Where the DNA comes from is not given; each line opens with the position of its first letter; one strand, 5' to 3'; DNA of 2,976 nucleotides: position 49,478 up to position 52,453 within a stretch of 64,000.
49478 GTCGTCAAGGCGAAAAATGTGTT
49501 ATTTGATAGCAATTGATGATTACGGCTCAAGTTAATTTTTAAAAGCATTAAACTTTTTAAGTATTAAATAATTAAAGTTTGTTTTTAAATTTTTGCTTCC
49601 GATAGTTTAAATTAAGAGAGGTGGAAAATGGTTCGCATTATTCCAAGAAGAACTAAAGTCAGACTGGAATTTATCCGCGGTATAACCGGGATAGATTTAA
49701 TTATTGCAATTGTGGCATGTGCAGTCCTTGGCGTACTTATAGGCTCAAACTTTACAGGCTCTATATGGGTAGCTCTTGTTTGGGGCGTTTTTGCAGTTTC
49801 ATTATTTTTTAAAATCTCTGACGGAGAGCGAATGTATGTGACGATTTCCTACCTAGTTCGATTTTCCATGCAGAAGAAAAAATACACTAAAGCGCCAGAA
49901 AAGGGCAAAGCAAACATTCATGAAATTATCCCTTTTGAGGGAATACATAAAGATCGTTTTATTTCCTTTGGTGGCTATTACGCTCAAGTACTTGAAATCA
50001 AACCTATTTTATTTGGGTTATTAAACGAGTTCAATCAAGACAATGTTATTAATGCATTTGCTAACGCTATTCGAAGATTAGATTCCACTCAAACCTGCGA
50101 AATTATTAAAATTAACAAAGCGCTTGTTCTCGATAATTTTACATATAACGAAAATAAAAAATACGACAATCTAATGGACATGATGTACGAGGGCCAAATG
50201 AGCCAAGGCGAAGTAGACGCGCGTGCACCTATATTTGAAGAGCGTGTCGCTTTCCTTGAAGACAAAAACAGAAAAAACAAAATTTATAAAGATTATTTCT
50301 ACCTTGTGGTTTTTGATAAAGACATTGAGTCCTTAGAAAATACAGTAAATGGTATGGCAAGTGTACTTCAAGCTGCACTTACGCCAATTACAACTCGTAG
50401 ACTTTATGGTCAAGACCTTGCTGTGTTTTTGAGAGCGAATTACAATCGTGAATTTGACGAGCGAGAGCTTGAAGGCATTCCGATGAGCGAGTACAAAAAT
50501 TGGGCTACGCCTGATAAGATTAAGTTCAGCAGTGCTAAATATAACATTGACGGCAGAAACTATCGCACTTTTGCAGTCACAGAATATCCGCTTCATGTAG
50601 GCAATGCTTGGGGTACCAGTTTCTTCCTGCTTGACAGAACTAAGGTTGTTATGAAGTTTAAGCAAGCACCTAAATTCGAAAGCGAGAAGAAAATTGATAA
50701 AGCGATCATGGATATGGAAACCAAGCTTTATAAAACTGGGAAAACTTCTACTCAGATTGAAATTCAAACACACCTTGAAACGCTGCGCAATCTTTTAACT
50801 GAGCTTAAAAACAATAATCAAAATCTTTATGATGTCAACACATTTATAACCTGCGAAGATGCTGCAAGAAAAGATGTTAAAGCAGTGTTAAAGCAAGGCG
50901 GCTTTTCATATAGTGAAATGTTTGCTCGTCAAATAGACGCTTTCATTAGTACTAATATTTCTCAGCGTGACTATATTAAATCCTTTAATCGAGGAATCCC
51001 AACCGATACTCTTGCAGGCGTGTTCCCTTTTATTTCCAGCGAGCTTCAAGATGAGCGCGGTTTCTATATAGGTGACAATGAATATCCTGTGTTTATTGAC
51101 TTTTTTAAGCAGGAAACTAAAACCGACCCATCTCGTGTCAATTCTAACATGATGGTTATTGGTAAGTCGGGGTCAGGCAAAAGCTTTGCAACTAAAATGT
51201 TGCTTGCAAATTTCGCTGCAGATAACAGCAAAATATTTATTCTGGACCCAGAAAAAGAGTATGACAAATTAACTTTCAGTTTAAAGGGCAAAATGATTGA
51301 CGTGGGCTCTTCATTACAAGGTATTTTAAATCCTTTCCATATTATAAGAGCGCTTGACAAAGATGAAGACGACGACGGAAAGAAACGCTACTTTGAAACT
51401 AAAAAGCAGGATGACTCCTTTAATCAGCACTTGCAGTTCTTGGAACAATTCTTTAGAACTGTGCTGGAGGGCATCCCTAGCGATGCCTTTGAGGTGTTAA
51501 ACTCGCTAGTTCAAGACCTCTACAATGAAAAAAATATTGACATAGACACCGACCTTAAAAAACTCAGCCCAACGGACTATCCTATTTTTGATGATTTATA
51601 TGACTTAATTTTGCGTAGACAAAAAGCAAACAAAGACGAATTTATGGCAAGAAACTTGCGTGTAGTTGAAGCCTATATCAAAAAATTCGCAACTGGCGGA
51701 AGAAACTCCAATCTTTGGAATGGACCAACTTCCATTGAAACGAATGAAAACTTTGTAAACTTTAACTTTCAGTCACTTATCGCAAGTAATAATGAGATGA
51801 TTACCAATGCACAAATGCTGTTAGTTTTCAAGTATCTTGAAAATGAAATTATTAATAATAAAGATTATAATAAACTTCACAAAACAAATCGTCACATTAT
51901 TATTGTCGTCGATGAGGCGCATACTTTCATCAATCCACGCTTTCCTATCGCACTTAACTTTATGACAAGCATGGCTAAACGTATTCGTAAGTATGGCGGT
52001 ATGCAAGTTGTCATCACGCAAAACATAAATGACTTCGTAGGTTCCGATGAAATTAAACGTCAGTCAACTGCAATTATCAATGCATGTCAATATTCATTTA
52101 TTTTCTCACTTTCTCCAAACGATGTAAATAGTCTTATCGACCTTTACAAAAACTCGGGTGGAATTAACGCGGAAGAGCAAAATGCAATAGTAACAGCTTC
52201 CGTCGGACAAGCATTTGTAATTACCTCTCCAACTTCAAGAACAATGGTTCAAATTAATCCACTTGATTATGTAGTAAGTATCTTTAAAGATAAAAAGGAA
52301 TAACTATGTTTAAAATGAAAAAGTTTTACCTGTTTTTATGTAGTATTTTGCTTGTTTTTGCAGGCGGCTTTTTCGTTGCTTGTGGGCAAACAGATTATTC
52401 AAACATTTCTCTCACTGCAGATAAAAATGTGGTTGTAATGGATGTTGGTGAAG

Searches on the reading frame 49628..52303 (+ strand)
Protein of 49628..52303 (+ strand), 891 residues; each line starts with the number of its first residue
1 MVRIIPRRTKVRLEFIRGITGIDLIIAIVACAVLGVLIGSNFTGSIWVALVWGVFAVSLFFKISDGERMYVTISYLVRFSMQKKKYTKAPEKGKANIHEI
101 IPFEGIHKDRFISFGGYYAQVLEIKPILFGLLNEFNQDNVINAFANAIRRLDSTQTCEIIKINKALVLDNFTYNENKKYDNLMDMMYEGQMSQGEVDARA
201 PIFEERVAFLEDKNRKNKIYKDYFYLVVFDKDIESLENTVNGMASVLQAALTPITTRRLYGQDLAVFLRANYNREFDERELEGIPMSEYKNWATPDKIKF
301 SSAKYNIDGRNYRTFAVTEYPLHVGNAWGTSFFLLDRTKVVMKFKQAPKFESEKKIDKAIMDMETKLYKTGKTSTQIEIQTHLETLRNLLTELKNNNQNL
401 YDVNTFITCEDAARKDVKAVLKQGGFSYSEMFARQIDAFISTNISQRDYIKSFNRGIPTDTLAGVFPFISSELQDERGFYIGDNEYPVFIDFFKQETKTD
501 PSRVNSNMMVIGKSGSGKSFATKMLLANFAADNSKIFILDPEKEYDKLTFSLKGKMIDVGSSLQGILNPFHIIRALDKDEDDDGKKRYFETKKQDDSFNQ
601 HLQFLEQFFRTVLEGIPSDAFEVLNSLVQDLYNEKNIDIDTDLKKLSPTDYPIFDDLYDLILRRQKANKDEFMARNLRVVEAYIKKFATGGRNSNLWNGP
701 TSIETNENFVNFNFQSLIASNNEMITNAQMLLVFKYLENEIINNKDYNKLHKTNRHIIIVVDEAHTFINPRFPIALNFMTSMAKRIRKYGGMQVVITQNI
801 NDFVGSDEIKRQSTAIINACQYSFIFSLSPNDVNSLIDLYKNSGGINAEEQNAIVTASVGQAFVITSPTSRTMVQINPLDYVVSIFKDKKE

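Call 9: search_protein_families(library=pfam, proteins=[window:49628-52303:+], max_evalue=0.001)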
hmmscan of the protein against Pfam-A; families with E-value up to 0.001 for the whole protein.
window:49628-52303:+ (891 aa): 6 families
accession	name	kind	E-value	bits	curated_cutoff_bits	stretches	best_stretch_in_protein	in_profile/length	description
PF19044.6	P-loop_TraG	-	1.5e-18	67.1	25.8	1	485-825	10-315/413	TraG P-loop domain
PF01935.23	DUF87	-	5.4e-10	40.2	23.2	1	504-703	22-182/220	Helicase HerA, central domain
PF12846.13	AAA_10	-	4.3e-09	36.3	27.5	1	502-626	18-148/362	AAA-like domain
PF13401.12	AAA_22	-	0.00011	22.9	27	0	506-541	6-42/130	AAA domain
PF01580.24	FtsK_SpoIIIE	-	0.00054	19.9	24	0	488-540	22-78/221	FtsK/SpoIIIE family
PF10412.15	TrwB_AAD_bind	-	0.00064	19.1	20.5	0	502-545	12-55/387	Type IV secretion-system coupling protein DNA-binding domain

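Call 27: find_homologous_proteins(query=window:49628-52303:+, max_evalue=1e-10)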
Query window:49628-52303:+ (891 aa): 974 proteins with E <= 1e-10 among 8000 candidates; the best 120 are listed.
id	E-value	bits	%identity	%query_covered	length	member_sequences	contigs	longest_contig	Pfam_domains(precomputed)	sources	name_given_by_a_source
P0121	0.0e+0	1997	100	100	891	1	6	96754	PF19044.7,PF01935.24,PF12846.14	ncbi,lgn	-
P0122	0.0e+0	1802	89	100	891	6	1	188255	PF19044.7,PF01935.24,PF12846.14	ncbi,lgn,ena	-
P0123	0.0e+0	1762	87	100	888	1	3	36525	PF19044.7,PF01935.24,PF12846.14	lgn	-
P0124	0.0e+0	1762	87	100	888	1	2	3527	PF19044.7,PF01935.24,PF12846.14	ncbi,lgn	-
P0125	0.0e+0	1761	87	100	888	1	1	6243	PF19044.7,PF01935.24,PF12846.14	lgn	-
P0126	0.0e+0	1760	87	100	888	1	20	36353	PF19044.7,PF01935.24,PF12846.14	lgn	-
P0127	0.0e+0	1758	86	100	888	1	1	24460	PF19044.7,PF01935.24,PF12846.14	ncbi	-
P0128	0.0e+0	1751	85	100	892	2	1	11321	PF19044.7,PF01935.24,PF12846.14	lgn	-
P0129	0.0e+0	1747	87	100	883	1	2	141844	PF19044.7,PF01935.24,PF12846.14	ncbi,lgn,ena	-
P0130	0.0e+0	1739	84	100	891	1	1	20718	PF19044.7,PF01935.24,PF12846.14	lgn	-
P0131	0.0e+0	1738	86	100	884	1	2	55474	PF19044.7,PF01935.24,PF12846.14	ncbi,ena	-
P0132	0.0e+0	1717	84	100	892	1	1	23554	PF19044.7,PF01935.24,PF12846.14,PF01580.25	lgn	-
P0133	0.0e+0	1698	83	100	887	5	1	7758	PF19044.7,PF01935.24,PF12846.14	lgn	-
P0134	0.0e+0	1685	82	100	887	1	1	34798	PF19044.7,PF01935.24,PF12846.14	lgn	-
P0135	0.0e+0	1681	82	100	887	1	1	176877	PF19044.7,PF01935.24,PF12846.14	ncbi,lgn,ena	-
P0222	0.0e+0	1521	74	100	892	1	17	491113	PF19044.7,PF01935.24,PF12846.14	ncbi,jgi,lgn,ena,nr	ncbi:MAG: DUF87 domain-containing protein [Clostridiales bacterium]|nr:DUF87 domain-containing prote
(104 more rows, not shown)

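Call 28: find_encoding_contigs(protein=P0121, flank=10000, max_places=2)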
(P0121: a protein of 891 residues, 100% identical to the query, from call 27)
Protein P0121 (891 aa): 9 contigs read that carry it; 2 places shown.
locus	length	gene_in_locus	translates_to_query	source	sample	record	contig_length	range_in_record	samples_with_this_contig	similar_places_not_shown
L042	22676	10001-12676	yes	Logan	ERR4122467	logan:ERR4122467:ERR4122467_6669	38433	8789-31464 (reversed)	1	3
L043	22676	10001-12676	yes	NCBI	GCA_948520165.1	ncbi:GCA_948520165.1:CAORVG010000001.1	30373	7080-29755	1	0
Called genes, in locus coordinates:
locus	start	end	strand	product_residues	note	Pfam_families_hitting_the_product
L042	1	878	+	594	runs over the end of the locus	-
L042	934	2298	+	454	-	PF03706:LPG_synthase_TM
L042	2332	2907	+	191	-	-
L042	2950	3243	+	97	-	-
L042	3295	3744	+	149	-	-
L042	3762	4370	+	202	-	PF01551:Peptidase_M23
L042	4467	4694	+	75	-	PF00550:PP-binding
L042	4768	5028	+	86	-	PF12116:SpoIIID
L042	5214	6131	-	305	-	PF01116:F_bP_aldolase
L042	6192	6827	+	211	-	-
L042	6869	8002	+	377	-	PF13167:GTP-bdg_N, PF16360:GTP-bdg_M, PF01926:MMR_HSR1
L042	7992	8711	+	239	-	PF12826:HHH_2 (weak), PF04002:RadC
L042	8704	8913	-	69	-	PF08984:DUF1858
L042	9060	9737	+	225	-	PF05239:PRC (faint)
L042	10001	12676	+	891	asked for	PF01935:DUF87, PF12846:AAA_10 (weak), PF19044:P-loop_TraG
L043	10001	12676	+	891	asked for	PF01935:DUF87, PF12846:AAA_10 (weak), PF19044:P-loop_TraG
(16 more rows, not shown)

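Call 29: find_encoding_contigs(protein=P0122, flank=10000, max_places=1)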
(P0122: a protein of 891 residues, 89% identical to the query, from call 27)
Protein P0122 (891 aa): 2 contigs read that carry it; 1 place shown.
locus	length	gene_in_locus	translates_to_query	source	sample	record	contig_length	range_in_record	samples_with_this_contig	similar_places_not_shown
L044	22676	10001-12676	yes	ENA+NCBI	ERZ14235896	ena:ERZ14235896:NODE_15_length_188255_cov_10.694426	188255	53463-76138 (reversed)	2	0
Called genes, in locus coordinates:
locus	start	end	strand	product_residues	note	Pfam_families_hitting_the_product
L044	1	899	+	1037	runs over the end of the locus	PF17757:UvrB_inter, PF02559:CarD_TRCF_RID, PF00270:DEAD, PF00271:Helicase_C, PF03461:TRCF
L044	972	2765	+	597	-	-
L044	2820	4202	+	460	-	PF03706:LPG_synthase_TM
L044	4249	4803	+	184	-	-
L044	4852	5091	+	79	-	-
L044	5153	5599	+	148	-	-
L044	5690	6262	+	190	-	PF01551:Peptidase_M23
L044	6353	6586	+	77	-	PF00550:PP-binding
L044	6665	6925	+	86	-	PF12116:SpoIIID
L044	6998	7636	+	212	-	-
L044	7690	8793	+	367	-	PF13167:GTP-bdg_N, PF16360:GTP-bdg_M, PF01926:MMR_HSR1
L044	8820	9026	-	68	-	PF08984:DUF1858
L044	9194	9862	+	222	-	-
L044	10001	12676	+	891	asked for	PF01935:DUF87, PF12846:AAA_10 (weak), PF19044:P-loop_TraG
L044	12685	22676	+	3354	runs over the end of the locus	-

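Call 48: find_encoding_contigs(protein=P0222, flank=10000, max_places=2)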
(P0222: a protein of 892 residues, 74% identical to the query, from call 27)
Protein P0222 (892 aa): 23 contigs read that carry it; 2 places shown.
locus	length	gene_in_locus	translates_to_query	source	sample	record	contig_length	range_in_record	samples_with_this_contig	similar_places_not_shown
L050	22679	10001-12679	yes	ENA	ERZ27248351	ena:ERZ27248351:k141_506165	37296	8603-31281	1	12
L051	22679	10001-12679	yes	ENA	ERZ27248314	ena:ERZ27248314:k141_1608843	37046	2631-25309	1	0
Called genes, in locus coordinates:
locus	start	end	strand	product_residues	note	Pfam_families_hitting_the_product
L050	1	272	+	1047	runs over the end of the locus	PF17757:UvrB_inter, PF02559:CarD_TRCF_RID, PF00270:DEAD, PF00271:Helicase_C, PF03461:TRCF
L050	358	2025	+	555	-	-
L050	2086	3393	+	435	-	PF03706:LPG_synthase_TM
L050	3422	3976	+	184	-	-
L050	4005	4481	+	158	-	-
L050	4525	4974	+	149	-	-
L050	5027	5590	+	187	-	PF01551:Peptidase_M23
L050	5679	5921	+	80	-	PF00550:PP-binding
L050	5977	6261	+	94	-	PF00550:PP-binding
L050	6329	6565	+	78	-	PF00550:PP-binding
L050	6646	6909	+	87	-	PF12116:SpoIIID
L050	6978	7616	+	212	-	-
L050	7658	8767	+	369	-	PF13167:GTP-bdg_N, PF16360:GTP-bdg_M, PF01926:MMR_HSR1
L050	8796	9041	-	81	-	PF08984:DUF1858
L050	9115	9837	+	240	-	PF05239:PRC (faint)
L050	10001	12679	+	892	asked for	PF01935:DUF87, PF12846:AAA_10 (weak), PF19044:P-loop_TraG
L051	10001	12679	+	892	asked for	PF01935:DUF87, PF12846:AAA_10 (weak), PF19044:P-loop_TraG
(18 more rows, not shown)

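Call 50: search_protein_families(library=ncbifam, proteins=[window:49628-52303:+], max_evalue=0.01)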
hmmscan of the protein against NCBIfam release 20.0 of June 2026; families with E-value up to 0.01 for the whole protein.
window:49628-52303:+ (891 aa): 9 families
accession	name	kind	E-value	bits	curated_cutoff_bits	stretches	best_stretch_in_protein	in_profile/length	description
NF045975.1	VirB4_plasma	equivalog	4.3e-168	560.8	590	1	19-885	21-892/894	Mbov_0397 family ICE element conjugal transfer ATPase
NF045971.1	conju_CD1110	equivalog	1.7e-48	165.5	325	1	99-841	3-706/752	VirB4-like conjugal transfer ATPase, CD1110 family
TIGR02746.1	TraC-F-type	equivalog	8.1e-29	100.1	567.05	1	488-838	419-719/800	type IV secretion system protein TraC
NF010278.0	PRK13721.1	subfamily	1.9e-10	39.3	1177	2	684-816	626-750/874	type IV secretion system protein TraC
TIGR03783.1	Bac_Flav_CT_G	subfamily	2.4e-08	32.3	261.55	1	504-819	437-724/829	TraG family conjugative transposon ATPase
TIGR03744.1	traC_PFL_4706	equivalog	2.5e-08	32.3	520.6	1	743-836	721-805/892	conjugative transfer ATPase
NF053655.1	CedD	equivalog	0.00043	19.1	600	0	746-800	410-460/527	DNA-translocating ATPase CedD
TIGR02324.1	CP_lyasePhnL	equivalog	0.0039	16.7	256.3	1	508-546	37-75/224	phosphonate C-P lyase system protein PhnL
NF041427.1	TrsD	subfamily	0.0052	16.6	200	1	91-237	9-155/201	TrsD/TraD family conjugative transfer protein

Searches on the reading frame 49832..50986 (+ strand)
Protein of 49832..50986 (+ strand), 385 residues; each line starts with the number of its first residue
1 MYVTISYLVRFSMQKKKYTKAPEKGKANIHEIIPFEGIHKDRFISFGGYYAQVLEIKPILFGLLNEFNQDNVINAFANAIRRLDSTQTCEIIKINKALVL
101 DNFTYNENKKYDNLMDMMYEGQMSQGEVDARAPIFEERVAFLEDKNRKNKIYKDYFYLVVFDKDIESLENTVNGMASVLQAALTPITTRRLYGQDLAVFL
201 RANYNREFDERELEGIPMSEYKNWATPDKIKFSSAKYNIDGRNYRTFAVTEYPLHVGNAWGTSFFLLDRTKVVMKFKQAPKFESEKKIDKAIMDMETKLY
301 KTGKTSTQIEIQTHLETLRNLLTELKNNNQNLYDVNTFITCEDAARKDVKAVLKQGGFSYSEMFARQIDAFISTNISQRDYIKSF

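Call 58: search_protein_families(library=pfam, proteins=[window:49832-50986:+], max_evalue=10)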
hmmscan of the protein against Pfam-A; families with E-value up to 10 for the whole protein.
seq(385 aa): 3 families
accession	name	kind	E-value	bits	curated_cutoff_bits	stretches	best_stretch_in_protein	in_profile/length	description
PF23386.1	NPP-6_helical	-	0.033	14.1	27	1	83-141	52-110/209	NPP-6, helical domain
PF24079.1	UBR4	-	0.062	14.1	27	1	282-330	16-62/125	E3 ubiquitin-protein ligase UBR4-like domain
PF07500.19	TFIIS_M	-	1.1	10.1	29.2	1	270-332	7-72/114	Transcription factor S-II (TFIIS), central domain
